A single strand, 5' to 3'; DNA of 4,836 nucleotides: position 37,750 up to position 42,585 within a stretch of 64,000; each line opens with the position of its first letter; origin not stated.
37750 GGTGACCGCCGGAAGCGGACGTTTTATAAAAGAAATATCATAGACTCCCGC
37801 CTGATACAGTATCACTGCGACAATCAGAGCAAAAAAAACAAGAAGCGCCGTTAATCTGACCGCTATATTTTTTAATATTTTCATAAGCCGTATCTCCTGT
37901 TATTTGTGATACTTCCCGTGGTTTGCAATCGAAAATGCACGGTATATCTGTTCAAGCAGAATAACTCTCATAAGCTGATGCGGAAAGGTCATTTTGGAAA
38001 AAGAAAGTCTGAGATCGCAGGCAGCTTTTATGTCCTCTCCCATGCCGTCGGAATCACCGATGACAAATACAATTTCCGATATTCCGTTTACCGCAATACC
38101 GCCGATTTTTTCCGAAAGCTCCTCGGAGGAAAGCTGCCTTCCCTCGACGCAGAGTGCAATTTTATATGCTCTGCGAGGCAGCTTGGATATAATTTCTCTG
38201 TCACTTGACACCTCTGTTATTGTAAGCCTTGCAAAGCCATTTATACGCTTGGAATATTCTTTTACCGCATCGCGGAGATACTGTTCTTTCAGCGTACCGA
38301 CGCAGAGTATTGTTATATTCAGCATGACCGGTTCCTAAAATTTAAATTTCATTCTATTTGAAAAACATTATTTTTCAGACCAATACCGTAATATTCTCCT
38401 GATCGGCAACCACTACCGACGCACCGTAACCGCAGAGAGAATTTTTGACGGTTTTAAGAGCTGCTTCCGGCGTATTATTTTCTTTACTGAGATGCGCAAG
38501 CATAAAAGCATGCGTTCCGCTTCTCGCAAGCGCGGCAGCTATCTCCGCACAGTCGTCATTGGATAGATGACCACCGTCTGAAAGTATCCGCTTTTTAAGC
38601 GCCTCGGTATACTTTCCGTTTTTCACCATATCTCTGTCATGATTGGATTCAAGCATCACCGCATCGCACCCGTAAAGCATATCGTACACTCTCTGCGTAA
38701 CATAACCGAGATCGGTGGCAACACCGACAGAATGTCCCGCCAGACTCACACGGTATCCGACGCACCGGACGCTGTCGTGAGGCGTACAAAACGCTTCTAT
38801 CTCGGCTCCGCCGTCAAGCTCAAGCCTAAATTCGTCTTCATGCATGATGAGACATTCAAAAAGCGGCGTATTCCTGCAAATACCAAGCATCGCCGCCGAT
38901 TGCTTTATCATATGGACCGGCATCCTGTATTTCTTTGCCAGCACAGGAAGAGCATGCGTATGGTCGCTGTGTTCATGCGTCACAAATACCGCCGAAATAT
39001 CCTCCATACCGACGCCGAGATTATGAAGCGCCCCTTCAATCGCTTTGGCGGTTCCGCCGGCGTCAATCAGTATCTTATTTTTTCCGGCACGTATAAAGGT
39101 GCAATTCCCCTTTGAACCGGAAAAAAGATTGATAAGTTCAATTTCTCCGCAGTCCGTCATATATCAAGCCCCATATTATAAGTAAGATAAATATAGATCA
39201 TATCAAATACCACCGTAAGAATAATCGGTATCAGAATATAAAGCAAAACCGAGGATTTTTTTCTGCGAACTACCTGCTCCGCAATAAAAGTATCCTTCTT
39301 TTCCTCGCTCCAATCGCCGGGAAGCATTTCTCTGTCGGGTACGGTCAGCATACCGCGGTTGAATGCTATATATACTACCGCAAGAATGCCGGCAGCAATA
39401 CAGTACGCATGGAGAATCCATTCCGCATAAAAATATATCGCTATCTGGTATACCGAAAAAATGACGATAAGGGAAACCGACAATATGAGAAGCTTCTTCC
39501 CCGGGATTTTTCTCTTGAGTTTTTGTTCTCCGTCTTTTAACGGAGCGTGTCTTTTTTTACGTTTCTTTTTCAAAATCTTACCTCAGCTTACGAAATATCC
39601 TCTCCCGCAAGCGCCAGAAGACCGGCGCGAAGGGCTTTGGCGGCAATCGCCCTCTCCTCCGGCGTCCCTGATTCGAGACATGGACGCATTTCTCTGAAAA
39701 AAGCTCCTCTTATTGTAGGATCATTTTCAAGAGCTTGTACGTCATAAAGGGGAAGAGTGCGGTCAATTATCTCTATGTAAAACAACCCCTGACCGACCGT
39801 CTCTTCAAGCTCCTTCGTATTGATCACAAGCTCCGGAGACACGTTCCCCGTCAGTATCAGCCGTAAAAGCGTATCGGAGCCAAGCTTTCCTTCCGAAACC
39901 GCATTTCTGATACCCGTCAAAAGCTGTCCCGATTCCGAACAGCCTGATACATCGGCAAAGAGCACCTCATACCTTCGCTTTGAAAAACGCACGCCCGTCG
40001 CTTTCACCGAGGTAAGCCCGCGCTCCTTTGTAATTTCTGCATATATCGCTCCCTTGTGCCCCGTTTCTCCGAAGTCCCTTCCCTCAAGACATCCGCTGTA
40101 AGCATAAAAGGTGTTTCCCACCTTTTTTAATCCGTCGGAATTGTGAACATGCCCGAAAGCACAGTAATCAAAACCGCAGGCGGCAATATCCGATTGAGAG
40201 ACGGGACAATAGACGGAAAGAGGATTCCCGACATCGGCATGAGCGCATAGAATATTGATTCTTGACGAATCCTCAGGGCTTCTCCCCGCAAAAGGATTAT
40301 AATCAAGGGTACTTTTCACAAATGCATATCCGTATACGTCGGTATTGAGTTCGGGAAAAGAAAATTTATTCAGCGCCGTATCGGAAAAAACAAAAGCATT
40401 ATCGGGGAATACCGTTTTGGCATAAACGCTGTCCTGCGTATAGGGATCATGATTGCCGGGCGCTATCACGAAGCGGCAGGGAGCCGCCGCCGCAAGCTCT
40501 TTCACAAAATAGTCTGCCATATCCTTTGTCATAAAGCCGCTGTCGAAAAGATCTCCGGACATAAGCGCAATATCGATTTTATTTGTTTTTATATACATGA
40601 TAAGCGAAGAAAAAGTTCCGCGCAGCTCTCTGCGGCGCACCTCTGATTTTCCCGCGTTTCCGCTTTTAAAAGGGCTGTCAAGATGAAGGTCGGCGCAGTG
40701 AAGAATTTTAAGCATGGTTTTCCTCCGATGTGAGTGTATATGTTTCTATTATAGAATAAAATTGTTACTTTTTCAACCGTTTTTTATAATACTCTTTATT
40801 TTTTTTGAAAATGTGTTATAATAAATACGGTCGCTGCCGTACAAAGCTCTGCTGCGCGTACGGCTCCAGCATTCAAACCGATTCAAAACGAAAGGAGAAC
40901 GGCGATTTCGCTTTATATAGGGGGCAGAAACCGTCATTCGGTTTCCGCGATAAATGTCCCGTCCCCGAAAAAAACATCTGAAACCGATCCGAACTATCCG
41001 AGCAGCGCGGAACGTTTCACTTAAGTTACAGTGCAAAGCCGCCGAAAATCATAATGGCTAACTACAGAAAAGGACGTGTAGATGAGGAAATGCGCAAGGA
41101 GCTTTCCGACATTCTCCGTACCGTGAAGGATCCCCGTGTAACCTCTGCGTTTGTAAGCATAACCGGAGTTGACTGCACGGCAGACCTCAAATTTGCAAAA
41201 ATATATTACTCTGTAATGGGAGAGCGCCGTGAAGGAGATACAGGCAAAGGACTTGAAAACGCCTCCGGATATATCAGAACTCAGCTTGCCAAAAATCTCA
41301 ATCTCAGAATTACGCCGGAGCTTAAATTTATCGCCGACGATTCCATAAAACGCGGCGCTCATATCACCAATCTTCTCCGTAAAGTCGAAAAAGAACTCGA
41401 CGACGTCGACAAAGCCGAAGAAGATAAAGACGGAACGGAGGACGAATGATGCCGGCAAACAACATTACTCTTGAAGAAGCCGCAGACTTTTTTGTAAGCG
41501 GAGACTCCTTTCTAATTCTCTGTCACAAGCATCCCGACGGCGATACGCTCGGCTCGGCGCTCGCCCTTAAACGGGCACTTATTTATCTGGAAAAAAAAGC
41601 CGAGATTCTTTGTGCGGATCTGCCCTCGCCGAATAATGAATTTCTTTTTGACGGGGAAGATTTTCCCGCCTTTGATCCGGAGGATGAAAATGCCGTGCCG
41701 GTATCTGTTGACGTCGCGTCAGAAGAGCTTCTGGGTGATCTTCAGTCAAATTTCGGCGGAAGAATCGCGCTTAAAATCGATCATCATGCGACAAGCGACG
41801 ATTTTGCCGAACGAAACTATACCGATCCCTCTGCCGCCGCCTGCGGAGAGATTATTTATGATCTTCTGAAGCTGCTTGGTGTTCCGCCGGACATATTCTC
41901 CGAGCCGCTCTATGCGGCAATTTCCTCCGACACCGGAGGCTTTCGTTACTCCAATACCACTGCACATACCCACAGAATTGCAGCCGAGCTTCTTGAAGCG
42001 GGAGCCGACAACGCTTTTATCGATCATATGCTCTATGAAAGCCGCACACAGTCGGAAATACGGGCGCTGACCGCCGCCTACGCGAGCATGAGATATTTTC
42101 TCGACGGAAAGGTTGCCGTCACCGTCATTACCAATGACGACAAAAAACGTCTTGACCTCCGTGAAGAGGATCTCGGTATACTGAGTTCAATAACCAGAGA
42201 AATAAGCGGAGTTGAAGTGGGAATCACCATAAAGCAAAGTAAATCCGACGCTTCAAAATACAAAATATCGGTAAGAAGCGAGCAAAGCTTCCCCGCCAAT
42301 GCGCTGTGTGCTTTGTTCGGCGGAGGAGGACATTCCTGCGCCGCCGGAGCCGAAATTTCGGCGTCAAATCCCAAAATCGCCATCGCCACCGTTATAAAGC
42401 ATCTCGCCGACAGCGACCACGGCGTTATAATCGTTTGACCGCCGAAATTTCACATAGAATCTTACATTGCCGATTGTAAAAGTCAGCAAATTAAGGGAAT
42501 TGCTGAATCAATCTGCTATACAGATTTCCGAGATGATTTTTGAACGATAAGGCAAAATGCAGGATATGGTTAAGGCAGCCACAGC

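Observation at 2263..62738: Family A: a very dense TTAA-flanked MITE-like repeat (at least 15 copies in 64 kb)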

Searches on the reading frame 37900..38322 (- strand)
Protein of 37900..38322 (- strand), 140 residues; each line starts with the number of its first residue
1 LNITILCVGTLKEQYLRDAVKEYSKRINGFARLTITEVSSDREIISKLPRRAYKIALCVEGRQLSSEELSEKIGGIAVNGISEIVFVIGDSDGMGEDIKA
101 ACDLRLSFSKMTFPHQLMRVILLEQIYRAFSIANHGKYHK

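Call 58: search_protein_families(library=pfam, proteins=[window:37900-38322:-])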
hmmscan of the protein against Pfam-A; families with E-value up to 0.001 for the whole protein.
window:37900-38322:- (140 aa): 1 family
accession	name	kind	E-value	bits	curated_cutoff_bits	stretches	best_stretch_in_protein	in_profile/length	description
PF02590.22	SPOUT_MTase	-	4.9e-46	157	27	1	1-139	1-154/154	Predicted SPOUT methyltransferase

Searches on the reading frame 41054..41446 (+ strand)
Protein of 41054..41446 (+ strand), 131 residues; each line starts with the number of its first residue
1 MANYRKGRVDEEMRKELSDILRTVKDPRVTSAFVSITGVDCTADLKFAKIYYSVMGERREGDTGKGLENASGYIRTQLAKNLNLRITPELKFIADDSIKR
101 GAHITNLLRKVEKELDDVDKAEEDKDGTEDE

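Call 31: search_protein_families(library=pfam, proteins=[window:41054-41446:+])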
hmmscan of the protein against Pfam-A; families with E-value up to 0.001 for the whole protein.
window:41054-41446:+ (131 aa): 1 family
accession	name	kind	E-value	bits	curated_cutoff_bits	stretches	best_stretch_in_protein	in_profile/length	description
PF02033.23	RBFA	-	2.8e-34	118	34.7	1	5-108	1-105/105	Ribosome-binding factor A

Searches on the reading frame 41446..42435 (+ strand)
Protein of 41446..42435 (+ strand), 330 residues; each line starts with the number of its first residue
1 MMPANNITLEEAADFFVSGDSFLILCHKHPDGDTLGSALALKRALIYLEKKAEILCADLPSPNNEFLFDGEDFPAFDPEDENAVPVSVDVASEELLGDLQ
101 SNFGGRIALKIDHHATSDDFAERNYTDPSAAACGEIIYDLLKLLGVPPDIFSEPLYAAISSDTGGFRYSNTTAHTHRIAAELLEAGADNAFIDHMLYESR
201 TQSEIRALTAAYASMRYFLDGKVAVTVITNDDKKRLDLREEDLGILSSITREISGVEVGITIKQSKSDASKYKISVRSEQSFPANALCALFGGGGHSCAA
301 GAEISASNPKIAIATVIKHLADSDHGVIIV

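Call 31: search_protein_families(library=pfam, proteins=[window:41446-42435:+])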
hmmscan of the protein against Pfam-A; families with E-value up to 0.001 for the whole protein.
window:41446-42435:+ (330 aa): 2 families
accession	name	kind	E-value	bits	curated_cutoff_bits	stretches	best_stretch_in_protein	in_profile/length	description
PF01368.27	DHH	-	4.2e-11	43.6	28.1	1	22-142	2-103/125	DHH family, N-terminal domain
PF02272.25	DHHA1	-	1.6e-08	35.3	25.9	1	221-315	2-95/102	DHHA1 domain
